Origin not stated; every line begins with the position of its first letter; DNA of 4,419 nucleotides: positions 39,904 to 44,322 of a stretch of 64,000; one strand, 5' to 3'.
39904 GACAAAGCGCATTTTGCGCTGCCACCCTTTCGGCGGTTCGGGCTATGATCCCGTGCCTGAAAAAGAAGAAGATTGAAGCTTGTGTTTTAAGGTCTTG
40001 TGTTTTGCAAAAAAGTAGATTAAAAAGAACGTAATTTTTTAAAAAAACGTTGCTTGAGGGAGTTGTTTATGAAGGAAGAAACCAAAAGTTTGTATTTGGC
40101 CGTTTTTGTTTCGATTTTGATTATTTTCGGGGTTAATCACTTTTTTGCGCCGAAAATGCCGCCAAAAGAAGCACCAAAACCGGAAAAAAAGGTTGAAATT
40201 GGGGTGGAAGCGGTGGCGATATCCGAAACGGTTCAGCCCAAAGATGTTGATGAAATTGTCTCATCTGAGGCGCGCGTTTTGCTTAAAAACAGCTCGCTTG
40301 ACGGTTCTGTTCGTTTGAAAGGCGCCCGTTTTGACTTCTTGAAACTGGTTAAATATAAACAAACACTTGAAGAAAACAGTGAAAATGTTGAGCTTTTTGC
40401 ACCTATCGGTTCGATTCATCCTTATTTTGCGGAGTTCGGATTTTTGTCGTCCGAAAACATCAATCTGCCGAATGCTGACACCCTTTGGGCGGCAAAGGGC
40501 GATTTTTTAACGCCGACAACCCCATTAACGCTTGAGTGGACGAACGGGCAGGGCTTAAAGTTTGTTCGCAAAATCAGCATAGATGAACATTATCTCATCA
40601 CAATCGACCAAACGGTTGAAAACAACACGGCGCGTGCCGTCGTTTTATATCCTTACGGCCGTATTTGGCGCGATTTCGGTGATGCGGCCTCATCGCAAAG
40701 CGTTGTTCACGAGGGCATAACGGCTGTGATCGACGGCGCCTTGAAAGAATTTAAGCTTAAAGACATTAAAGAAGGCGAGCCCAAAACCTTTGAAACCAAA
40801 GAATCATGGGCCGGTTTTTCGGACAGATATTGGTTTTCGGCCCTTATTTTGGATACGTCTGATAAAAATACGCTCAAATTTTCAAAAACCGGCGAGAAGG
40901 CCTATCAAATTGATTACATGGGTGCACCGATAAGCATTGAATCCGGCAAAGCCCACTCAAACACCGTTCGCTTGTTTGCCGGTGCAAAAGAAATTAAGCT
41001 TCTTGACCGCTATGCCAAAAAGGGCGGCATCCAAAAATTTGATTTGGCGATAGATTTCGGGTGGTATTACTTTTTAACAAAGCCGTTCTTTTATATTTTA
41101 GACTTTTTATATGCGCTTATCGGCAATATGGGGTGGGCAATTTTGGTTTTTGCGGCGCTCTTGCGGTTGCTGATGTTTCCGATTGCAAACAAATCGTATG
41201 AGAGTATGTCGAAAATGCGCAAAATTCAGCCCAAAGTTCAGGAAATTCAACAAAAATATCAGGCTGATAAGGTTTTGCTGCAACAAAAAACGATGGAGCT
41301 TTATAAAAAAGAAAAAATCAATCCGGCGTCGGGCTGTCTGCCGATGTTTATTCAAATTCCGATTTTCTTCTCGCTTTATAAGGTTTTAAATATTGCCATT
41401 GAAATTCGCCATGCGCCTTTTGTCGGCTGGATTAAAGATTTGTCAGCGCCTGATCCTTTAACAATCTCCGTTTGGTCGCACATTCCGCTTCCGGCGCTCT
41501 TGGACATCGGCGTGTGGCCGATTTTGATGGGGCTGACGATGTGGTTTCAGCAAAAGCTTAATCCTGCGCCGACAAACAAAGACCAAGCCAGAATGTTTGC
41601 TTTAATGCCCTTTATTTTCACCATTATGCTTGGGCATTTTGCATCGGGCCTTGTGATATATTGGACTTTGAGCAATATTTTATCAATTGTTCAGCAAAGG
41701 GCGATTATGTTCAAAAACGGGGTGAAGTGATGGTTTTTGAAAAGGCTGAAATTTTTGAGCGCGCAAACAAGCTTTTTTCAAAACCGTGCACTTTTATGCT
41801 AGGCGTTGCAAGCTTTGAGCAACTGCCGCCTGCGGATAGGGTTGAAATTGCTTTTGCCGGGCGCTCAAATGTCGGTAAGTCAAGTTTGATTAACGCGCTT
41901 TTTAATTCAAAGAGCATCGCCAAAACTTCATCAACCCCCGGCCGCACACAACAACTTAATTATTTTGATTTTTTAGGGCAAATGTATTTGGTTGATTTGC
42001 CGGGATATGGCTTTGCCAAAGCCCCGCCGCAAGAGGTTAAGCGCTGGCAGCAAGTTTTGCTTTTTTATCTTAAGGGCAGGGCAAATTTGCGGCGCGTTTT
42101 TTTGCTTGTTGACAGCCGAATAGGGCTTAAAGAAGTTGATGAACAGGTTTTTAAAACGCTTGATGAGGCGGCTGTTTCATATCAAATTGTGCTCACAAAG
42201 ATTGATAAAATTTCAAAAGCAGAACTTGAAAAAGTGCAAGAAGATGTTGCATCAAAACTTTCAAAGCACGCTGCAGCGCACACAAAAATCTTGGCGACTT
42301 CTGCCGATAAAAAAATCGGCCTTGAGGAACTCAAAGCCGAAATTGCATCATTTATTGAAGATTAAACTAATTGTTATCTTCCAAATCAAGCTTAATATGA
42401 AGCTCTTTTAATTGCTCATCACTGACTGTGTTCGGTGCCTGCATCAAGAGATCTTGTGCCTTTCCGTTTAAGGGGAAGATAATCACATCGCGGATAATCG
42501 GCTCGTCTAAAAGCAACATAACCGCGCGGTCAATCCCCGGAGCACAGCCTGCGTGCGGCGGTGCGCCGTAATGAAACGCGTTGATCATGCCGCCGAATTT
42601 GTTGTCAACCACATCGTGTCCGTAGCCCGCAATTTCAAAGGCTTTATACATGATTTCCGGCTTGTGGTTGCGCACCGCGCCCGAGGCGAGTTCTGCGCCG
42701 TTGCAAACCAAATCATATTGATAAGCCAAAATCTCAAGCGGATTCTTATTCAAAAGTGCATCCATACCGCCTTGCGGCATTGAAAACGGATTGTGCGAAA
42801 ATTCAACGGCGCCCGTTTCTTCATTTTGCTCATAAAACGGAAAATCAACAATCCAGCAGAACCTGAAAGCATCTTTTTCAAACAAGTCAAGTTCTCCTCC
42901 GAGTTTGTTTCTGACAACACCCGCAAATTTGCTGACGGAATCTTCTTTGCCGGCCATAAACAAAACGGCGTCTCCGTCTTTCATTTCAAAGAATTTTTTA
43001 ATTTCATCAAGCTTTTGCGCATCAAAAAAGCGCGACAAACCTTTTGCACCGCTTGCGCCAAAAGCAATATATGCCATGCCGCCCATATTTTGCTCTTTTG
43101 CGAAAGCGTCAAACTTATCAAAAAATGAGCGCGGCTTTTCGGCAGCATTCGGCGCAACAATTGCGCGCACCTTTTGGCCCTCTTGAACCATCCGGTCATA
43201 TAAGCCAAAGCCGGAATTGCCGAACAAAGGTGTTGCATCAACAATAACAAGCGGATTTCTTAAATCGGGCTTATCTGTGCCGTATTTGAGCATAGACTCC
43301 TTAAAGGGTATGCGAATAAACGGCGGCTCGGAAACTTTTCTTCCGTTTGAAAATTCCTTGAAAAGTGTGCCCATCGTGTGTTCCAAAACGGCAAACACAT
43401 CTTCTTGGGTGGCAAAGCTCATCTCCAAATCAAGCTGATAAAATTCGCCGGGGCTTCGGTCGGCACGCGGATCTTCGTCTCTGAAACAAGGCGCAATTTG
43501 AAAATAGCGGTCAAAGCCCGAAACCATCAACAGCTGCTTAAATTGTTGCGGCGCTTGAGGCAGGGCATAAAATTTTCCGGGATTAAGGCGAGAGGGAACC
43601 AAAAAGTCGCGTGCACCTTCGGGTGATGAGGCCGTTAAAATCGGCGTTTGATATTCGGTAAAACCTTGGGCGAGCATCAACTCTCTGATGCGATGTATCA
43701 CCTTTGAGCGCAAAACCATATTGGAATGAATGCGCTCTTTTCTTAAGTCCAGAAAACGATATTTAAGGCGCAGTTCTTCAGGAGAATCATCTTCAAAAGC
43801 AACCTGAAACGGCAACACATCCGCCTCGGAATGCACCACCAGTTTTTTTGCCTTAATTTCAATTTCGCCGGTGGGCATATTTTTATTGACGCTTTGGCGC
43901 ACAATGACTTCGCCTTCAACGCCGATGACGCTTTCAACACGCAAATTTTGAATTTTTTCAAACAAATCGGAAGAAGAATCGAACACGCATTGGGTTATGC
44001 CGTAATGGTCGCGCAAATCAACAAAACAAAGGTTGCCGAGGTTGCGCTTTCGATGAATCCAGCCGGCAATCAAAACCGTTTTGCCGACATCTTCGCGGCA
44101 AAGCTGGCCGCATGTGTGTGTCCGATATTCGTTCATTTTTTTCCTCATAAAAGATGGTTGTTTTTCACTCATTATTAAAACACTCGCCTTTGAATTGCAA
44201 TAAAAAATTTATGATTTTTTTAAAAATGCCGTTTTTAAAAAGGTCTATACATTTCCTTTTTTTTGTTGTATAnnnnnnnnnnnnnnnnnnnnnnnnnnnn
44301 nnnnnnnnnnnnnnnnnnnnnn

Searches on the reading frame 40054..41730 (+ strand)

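Call 84: search_protein_families(library=ncbifam, proteins=[window:40054-41730:+], max_evalue=1e-10)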
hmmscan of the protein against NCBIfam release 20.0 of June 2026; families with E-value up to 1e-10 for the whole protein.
window:40054-41730:+ (558 aa): 20 families
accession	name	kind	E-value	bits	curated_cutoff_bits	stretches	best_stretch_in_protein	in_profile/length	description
NF002353.0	PRK01318.1-4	equivalog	1.6e-203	677.7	365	1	7-557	2-578/596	membrane protein insertase YidC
NF002352.0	PRK01318.1-3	equivalog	1.4e-105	354.6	447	1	59-552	73-549/562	membrane protein insertase YidC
NF002351.0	PRK01318.1-1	equivalog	4.8e-84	283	740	1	51-551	38-530/545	membrane protein insertase YidC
NF002357.0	PRK01318.2-4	equivalog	5.3e-78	263.1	479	1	9-551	7-512/532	membrane protein insertase YidC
TIGR03593.1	yidC_nterm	equivalog_domain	9.1e-76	255.8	58.25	1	13-357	4-363/363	membrane protein insertase YidC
TIGR03592.1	yidC_oxa1_cterm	subfamily_domain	2e-61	207.4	84.3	1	358-552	1-190/191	membrane protein insertase YidC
NF002355.0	PRK01318.2-2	equivalog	2e-56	191.7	891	1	237-551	267-593/602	membrane protein insertase YidC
NF002354.0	PRK01318.2-1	equivalog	1.7e-51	175.4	1094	1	332-551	326-530/548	membrane protein insertase YidC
NF002356.0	PRK01318.2-3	equivalog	1.8e-51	175.3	460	1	234-551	240-571/627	membrane protein insertase YidC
NF002168.0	PRK01001.1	equivalog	7.2e-48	163.5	670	1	306-550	513-773/795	membrane protein insertase YidC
NF002358.0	PRK01318.2-5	equivalog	7.2e-41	140.6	605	1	251-552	235-536/545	membrane protein insertase YidC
NF002359.0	PRK01318.2-6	equivalog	1.7e-39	135.7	600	1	232-545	249-571/624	membrane protein insertase YidC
NF002350.0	PRK01315.1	equivalog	1.2e-31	110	282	1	357-451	38-134/329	membrane protein insertase YidC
NF002803.0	PRK02944.1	equivalog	1.1e-27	97.1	377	1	337-551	36-240/255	YidC family membrane integrase SpoIIIJ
NF002734.0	PRK02654.1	equivalog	5.8e-24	84.7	324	1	334-445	2-116/384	membrane protein insertase YidC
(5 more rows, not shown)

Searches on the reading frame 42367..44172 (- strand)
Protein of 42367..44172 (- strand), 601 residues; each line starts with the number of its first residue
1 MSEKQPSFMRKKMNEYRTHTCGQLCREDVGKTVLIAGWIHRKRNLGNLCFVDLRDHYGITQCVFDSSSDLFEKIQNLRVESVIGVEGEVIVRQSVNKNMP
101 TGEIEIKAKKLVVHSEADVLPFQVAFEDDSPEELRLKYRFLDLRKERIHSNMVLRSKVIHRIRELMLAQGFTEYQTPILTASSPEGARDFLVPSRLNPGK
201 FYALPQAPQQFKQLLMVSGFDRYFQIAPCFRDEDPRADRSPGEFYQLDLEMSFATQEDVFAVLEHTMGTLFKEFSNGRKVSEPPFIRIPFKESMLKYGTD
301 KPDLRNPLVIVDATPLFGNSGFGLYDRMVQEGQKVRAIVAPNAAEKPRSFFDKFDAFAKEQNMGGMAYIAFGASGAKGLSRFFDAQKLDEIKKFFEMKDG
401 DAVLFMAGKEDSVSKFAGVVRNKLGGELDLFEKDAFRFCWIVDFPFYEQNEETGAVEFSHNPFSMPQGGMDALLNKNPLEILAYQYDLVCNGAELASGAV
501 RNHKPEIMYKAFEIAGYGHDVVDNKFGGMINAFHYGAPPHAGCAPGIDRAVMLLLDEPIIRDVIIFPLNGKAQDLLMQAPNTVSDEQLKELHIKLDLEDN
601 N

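Call 84: search_protein_families(library=ncbifam, proteins=[window:42367-44172:-], max_evalue=1e-10)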
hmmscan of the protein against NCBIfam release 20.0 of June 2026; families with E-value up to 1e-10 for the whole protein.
window:42367-44172:- (601 aa): 12 families
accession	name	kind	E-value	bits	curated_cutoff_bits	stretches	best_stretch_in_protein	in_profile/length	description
NF001750.0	PRK00476.1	equivalog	4.8e-236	784.7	443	1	14-596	2-587/590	aspartate--tRNA ligase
TIGR00459.1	aspS_bact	equivalog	1.2e-182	608.3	373.85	1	17-594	3-582/586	aspartate--tRNA ligase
NF009460.0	PRK12820.1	equivalog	8.6e-135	450.6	1379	1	13-593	18-615/723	bifunctional aspartyl-tRNA synthetase/aspartyl/glutamyl-tRNA amidotransferase subunit C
NF003483.0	PRK05159.1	equivalog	3e-68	230.7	353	2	17-276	4-260/438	aspartate--tRNA(Asn) ligase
TIGR00458.1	aspS_nondisc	equivalog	3e-64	217.6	368.4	2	28-278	10-257/428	aspartate--tRNA(Asn) ligase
NF001756.1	PRK00484.1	subfamily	2.3e-39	135.4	468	1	26-280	47-296/488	lysine--tRNA ligase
NF003037.0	PRK03932.1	equivalog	1.3e-36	126.5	414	1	26-274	12-262/451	asparagine--tRNA ligase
TIGR00457.1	asnS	equivalog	8.4e-36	123.7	342.6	1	26-274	12-264/455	asparagine--tRNA ligase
TIGR00499.1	lysS_bact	equivalog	1.1e-34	120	427.6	1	21-280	44-299/496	lysine--tRNA ligase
NF009101.0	PRK12445.1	subfamily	5.8e-28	97.7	1026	1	32-280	67-311/505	lysine--tRNA ligase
NF002821.0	PRK02983.1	equivalog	9.5e-26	90.1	742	1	16-247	645-872/1102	bifunctional lysylphosphatidylglycerol synthetase/lysine--tRNA ligase LysX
NF005054.0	PRK06462.1-4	equivalog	6.8e-11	41.8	309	0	140-302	13-194/318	asparagine synthetase A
